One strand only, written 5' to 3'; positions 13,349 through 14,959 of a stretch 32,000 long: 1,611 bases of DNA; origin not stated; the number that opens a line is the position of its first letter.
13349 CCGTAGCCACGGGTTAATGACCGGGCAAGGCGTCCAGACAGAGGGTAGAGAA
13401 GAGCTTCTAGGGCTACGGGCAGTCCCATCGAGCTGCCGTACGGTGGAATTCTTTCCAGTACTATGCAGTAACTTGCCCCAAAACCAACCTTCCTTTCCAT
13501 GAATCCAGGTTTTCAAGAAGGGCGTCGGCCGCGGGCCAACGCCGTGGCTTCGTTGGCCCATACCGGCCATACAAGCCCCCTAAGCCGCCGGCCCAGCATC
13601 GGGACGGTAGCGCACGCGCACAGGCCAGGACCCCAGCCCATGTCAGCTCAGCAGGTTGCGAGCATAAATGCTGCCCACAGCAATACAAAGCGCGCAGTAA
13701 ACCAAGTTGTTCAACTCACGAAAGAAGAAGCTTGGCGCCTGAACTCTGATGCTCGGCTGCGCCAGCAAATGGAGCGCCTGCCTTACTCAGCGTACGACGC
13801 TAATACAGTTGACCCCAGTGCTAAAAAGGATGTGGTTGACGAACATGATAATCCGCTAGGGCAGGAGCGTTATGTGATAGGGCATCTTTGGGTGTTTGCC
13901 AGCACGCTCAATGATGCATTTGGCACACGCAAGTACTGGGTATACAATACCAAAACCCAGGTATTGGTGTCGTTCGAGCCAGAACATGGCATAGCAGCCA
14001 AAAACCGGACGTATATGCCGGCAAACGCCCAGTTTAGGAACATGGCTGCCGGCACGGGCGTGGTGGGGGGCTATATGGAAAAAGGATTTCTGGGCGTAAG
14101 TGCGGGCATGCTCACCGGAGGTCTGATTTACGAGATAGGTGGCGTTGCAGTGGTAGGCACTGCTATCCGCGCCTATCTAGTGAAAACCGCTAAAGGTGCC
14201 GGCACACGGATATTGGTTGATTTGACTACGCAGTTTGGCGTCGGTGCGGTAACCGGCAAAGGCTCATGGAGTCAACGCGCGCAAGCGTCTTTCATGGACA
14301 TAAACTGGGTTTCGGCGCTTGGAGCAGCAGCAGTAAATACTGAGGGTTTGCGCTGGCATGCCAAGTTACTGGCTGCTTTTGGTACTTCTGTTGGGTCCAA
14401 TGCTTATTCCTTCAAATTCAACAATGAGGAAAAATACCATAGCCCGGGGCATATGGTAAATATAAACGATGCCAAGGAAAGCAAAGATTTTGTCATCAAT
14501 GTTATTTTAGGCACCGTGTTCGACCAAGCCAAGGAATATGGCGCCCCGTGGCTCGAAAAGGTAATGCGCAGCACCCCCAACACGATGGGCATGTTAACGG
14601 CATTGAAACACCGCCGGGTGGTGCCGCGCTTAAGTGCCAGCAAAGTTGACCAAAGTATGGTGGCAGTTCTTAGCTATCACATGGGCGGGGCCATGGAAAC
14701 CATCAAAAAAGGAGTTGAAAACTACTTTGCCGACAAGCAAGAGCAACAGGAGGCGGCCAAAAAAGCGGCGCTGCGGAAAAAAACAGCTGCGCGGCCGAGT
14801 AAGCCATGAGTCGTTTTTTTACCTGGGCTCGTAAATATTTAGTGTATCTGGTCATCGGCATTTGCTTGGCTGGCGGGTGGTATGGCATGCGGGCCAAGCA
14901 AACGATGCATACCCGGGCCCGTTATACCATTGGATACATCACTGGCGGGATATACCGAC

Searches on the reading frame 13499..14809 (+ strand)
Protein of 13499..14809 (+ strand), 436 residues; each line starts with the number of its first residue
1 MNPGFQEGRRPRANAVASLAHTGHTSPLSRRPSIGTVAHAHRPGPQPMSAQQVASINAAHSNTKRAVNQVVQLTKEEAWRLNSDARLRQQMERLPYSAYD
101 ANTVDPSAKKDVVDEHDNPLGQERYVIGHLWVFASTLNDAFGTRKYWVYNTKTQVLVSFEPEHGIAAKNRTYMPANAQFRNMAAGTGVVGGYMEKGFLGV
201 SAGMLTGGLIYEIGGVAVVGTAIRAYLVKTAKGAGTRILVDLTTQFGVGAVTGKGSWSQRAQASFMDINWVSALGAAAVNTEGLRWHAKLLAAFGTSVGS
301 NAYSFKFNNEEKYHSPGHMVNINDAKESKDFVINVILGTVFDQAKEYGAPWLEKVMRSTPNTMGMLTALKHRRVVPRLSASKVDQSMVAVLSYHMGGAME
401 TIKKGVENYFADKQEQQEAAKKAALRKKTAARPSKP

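Call 8: search_protein_families(library=pfam, proteins=[window:13499-14809:+], max_evalue=0.01)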
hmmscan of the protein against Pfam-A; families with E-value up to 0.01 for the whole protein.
window:13499-14809:+ (436 aa): 0 families

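Call 13: find_homologous_proteins(query=window:13499-14809:+)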
Query window:13499-14809:+ (436 aa): 22 proteins with E <= 0.001 among 8000 candidates.
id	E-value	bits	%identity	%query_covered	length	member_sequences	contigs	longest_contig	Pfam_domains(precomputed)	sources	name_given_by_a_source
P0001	1.4e-255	866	100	89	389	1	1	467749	-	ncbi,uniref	ncbi:hypothetical protein GCM10022409_09210 [Hymenobacter glaciei]|uniref:Uncharacterized protein n=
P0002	2.5e-237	806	82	100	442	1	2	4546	-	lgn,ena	-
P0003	8.7e-205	698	71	100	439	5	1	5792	-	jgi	jgi:hypothetical protein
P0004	1.9e-182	625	70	89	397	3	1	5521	-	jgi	jgi:hypothetical protein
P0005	8.2e-172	590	66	93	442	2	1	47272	-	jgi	jgi:hypothetical protein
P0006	1.7e-169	582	65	93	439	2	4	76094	-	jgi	jgi:hypothetical protein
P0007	1.4e-157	543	65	89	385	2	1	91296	-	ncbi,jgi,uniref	ncbi:MAG TPA: hypothetical protein VF629_09325 [Hymenobacter sp.]|jgi:hypothetical protein|uniref:hy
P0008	3.0e-147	509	64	82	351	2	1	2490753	-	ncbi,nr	ncbi:hypothetical protein [Hymenobacter metallicola]|nr:hypothetical protein [Hymenobacter metallico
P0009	1.1e-141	491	63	78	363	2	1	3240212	-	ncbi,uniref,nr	ncbi:hypothetical protein [Hymenobacter chitinivorans]|uniref:hypothetical protein n=1 Tax=Hymenobac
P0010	3.1e-141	489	53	100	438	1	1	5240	-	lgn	-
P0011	5.3e-129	449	50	100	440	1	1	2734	-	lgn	-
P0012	1.0e-102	362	66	57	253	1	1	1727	-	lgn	-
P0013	2.1e-81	292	41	94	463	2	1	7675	-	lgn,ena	-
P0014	4.7e-80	288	40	98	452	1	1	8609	-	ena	-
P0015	2.0e-79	286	41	94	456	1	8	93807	-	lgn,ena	-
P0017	6.0e-72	261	38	100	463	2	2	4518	-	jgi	jgi:hypothetical protein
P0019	9.8e-49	185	32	100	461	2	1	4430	-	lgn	-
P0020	6.0e-46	175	40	60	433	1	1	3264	-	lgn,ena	-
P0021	1.2e-44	171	40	70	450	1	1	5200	-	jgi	jgi:hypothetical protein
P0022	1.3e-44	171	37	82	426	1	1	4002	-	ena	-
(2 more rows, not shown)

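Call 22: find_encoding_contigs(protein=P0006, flank=10000, max_places=2)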
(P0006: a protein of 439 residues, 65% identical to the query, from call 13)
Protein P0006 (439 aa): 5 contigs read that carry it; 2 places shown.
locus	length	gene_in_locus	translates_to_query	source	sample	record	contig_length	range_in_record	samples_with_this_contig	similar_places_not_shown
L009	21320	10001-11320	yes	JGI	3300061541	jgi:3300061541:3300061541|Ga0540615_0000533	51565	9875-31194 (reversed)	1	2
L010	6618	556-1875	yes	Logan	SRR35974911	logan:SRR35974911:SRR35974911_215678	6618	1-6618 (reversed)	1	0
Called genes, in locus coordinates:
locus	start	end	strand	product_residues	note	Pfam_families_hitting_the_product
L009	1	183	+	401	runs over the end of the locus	-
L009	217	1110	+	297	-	-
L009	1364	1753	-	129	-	PF04717:Phage_base_V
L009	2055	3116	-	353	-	PF11153:DUF2931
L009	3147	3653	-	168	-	-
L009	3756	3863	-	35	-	-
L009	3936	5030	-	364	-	PF11153:DUF2931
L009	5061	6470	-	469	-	PF09994:T6SS_Tle1-like_cat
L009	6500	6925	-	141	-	PF14107:DUF4280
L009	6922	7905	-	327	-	-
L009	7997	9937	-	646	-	PF05954:Phage_GPD, PF04717:Phage_base_V, PF10106:DUF2345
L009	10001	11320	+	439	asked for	-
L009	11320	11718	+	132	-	-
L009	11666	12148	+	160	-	-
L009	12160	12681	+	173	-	-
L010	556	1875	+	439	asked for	-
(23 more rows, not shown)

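Call 23: find_encoding_contigs(protein=P0015, flank=10000, max_places=2)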
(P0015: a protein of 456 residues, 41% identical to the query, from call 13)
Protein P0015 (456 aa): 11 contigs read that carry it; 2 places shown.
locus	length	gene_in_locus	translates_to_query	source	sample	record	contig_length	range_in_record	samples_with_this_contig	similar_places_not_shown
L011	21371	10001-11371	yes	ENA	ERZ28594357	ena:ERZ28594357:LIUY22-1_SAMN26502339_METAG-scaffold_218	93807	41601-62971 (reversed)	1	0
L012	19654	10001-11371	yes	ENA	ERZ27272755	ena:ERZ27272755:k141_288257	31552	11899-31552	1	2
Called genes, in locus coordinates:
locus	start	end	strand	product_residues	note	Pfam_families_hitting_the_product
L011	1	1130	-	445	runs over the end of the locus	PF05593:RHS_repeat (faint), PF25023:TEN_YD-shell (weak), PF14412:AHH (weak)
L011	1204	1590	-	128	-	PF14112:DUF4284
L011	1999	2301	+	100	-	PF01527:HTH_Tnp_1, PF13384:HTH_23 (weak), PF13518:HTH_28 (weak)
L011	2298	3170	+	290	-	PF13276:HTH_21, PF00665:rve, PF13683:rve_3, PF13333:rve_2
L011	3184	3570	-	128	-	-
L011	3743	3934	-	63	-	-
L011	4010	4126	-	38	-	-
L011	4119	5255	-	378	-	-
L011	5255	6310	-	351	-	-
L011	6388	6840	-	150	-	-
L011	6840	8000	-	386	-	PF05488:PAAR_motif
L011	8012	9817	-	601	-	PF05954:Phage_GPD, PF04717:Phage_base_V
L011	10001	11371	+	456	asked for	-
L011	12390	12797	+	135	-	-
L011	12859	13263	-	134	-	PF17642:TssD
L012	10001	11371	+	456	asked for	-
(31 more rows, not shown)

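Call 24: find_encoding_contigs(protein=P0005, flank=10000, max_places=2)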
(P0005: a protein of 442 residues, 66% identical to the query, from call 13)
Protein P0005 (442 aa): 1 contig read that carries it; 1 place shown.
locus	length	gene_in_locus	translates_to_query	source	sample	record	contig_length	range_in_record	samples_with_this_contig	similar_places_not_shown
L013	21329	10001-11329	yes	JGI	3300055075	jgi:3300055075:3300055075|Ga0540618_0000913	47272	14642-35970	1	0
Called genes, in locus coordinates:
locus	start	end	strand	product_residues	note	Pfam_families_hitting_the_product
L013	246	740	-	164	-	PF11153:DUF2931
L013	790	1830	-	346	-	PF11153:DUF2931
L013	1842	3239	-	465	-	PF09994:T6SS_Tle1-like_cat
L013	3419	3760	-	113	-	PF14107:DUF4280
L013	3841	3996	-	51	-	-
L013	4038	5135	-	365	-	PF11153:DUF2931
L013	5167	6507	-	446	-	PF09994:T6SS_Tle1-like_cat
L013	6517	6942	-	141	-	PF14107:DUF4280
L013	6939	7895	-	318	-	-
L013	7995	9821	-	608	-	PF05954:Phage_GPD, PF04717:Phage_base_V, PF10106:DUF2345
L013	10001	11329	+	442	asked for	-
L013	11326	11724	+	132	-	-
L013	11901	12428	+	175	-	-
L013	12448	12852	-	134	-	PF17642:TssD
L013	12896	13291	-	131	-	PF17642:TssD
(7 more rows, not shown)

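Call 25: find_encoding_contigs(protein=P0020, flank=5000, max_places=2)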
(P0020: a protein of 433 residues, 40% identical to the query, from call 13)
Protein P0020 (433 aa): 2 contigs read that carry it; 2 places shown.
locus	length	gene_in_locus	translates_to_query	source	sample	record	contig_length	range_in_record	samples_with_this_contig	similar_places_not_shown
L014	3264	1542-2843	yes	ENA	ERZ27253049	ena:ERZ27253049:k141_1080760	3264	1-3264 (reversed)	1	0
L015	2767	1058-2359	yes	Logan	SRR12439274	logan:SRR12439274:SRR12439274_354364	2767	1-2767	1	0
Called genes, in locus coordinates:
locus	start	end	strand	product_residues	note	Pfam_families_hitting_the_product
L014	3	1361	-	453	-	?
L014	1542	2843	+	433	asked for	-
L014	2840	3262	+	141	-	?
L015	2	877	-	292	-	?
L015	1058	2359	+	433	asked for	-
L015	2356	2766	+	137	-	?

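Call 26: find_encoding_contigs(protein=P0021, flank=5000, max_places=2)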
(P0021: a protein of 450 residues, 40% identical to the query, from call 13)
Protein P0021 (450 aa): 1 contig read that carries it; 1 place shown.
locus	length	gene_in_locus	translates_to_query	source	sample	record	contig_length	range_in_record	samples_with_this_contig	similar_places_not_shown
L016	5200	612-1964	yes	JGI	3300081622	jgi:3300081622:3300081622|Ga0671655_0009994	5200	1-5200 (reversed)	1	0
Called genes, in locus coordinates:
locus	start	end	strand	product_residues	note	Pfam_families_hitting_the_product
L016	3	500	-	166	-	?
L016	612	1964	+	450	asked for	-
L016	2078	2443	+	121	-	-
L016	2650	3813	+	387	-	-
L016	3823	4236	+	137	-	-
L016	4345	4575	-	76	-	-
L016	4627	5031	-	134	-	PF17642:TssD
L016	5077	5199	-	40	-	?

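Call 27: find_encoding_contigs(protein=P0002, flank=5000, max_places=2)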
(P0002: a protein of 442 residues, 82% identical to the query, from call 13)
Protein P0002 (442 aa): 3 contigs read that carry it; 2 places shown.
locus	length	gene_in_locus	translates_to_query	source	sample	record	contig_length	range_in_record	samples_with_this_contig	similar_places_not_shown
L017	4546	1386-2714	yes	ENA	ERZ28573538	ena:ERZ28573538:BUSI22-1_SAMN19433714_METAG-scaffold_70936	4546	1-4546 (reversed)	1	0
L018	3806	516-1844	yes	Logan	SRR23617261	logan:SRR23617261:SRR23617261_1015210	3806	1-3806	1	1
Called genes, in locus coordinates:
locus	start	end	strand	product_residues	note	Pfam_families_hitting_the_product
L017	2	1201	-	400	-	?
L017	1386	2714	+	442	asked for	-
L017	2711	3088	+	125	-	-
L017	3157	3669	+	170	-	-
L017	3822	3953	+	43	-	-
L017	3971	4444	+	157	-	-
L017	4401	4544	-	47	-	?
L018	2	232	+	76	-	?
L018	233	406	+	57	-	-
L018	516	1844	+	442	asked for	-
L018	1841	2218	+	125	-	-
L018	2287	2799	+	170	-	-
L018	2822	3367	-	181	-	-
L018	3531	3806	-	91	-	?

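Call 28: find_encoding_contigs(protein=P0003, flank=5000, max_places=2)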
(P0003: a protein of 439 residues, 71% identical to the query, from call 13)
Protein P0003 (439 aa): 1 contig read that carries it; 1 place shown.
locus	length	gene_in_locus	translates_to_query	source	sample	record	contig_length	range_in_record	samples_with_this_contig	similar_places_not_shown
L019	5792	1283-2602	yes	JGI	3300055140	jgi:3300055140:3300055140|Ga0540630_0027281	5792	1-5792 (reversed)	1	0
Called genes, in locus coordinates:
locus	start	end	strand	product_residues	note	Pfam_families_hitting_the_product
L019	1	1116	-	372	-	?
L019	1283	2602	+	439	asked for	-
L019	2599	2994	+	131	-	-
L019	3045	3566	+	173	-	-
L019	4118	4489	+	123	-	PF00903:Glyoxalase (weak)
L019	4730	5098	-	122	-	PF07291:MauE, PF07681:DoxX, PF13564:DoxX_2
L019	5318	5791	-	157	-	?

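Call 29: find_encoding_contigs(protein=P0010, flank=5000, max_places=2)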
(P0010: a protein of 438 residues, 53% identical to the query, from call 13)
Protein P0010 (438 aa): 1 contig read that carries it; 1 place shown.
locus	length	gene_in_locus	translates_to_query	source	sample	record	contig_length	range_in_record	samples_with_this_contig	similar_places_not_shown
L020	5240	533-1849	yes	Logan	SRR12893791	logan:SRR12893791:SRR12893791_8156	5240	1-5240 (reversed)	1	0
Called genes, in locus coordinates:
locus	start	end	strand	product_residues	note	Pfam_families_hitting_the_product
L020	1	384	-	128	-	?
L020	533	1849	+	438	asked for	-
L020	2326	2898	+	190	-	-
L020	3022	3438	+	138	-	-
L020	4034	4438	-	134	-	PF17642:TssD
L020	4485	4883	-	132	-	PF17642:TssD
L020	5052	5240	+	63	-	?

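Call 30: find_encoding_contigs(protein=P0013, flank=5000, max_places=2)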
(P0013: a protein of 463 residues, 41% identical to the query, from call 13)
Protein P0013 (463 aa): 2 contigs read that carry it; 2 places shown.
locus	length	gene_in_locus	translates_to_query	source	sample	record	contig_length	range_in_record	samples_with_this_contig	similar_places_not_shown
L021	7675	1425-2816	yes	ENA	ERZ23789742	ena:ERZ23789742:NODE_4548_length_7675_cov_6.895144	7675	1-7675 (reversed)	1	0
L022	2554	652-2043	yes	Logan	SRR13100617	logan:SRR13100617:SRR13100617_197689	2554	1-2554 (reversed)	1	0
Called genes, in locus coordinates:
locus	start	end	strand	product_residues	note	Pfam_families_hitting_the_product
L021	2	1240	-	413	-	?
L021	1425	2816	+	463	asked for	-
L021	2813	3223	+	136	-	-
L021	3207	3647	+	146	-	-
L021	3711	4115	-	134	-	PF17642:TssD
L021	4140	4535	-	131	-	PF17642:TssD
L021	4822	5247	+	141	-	PF04965:GPW_gp25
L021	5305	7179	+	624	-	PF05947:T6SS_TssF (weak)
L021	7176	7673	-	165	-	?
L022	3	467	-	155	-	?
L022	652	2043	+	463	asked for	-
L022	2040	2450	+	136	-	-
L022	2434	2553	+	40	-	?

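Call 31: find_encoding_contigs(protein=P0017, flank=5000, max_places=2)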
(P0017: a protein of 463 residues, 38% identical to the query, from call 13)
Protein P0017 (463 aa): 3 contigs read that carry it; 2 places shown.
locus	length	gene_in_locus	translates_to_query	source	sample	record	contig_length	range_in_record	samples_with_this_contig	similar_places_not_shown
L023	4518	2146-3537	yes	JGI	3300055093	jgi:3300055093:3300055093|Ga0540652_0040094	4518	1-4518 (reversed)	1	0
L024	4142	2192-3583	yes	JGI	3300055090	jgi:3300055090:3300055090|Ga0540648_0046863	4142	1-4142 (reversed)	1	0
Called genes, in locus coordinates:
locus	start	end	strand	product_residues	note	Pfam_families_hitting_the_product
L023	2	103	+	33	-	?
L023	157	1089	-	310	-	PF04717:Phage_base_V, PF04790:Sarcoglycan_1 (weak)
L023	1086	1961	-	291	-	PF05954:Phage_GPD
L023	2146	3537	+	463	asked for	-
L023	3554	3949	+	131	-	-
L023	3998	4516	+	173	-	?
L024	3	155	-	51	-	?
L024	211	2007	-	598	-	PF05954:Phage_GPD, PF04717:Phage_base_V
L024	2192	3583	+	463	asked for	-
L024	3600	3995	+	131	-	-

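Call 32: find_encoding_contigs(protein=P0019, flank=5000, max_places=2)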
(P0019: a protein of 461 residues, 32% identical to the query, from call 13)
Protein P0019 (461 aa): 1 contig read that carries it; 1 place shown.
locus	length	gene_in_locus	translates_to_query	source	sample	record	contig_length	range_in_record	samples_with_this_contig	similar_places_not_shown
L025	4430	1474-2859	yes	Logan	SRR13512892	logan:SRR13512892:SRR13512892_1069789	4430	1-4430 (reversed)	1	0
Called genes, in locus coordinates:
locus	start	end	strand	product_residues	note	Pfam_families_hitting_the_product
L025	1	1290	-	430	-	?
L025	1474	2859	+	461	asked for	-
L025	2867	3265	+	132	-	-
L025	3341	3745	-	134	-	PF17642:TssD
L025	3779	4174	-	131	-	PF17642:TssD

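Call 33: find_encoding_contigs(protein=P0022, flank=5000, max_places=2)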
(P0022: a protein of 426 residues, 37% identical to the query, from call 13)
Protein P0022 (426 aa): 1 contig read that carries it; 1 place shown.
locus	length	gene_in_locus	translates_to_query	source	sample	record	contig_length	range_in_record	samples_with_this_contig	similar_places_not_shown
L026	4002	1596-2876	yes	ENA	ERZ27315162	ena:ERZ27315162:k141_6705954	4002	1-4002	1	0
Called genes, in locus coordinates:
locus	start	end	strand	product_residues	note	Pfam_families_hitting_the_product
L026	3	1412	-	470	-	?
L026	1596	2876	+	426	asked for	-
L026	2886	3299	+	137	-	-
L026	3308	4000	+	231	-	?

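Call 45: search_protein_families(library=ncbifam, proteins=[window:13499-14809:+], max_evalue=0.01)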
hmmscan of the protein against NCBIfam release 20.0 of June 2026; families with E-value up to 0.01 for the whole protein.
window:13499-14809:+ (436 aa): 0 families

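Call 57: predict_structure(alignment_id=A2)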
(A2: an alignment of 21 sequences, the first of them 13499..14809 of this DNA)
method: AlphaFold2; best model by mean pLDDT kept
length: 436 residues; sequences in the alignment: 21
mean_pLDDT: 49.6   pTM: 0.29
mean pLDDT of the five models: 49.6, 47.2, 46.9, 46.1, 45.4
residues with pLDDT >= 90: 0; 70-90: 17; 50-70: 205; < 50: 214
segments of 3 or more residues with pLDDT < 50: 1-47, 58-83, 138-142, 164-166, 171-236, 281-285, 350-392, 394-397
pLDDT, mean of each block of 10 residues (from residue 1): 34 42 40 35 45 51 46 42 53 59 69 55 70 59 62 60 50 44 39 30 25 24 29 46 51 52 60 55 50 58 65 65 65 63 55 43 38 34 39 51 59 63 57 50
secondary structure, 60 per line:
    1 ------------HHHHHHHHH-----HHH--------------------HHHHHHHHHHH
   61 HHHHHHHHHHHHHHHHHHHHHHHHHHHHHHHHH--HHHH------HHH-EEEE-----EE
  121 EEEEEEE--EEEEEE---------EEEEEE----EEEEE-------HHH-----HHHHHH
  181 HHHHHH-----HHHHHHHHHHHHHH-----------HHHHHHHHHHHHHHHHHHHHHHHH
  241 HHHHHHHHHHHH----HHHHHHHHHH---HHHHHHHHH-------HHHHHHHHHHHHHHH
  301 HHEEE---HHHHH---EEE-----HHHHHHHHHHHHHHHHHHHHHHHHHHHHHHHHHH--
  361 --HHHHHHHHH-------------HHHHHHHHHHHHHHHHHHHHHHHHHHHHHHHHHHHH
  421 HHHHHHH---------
elements in order: H13-21 H50-93 H96-99 E110-113 E119-127 E130-135 E145-150 E155-159 H175-186 H192-205 H217-252 H257-266 H270-278 H286-302 E303-305 H309-313 E317-319 H325-358 H363-371 H385-427
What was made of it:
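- On polymorphic toxin / effector-immunity locus with a constant 5' region and orphan modules: There is no family hit (calls 8, 45), and the AF2 model is too poor for a fold search (call 57).
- Closest known: N-terminal marker or loading domains of polymorphic T6SS effectors. Different: AlphaFold models it with low confidence (call 57).
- Tried and rejected: AlphaFold2 on the 21-sequence alignment gave pLDDT 49.6 (call 57).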
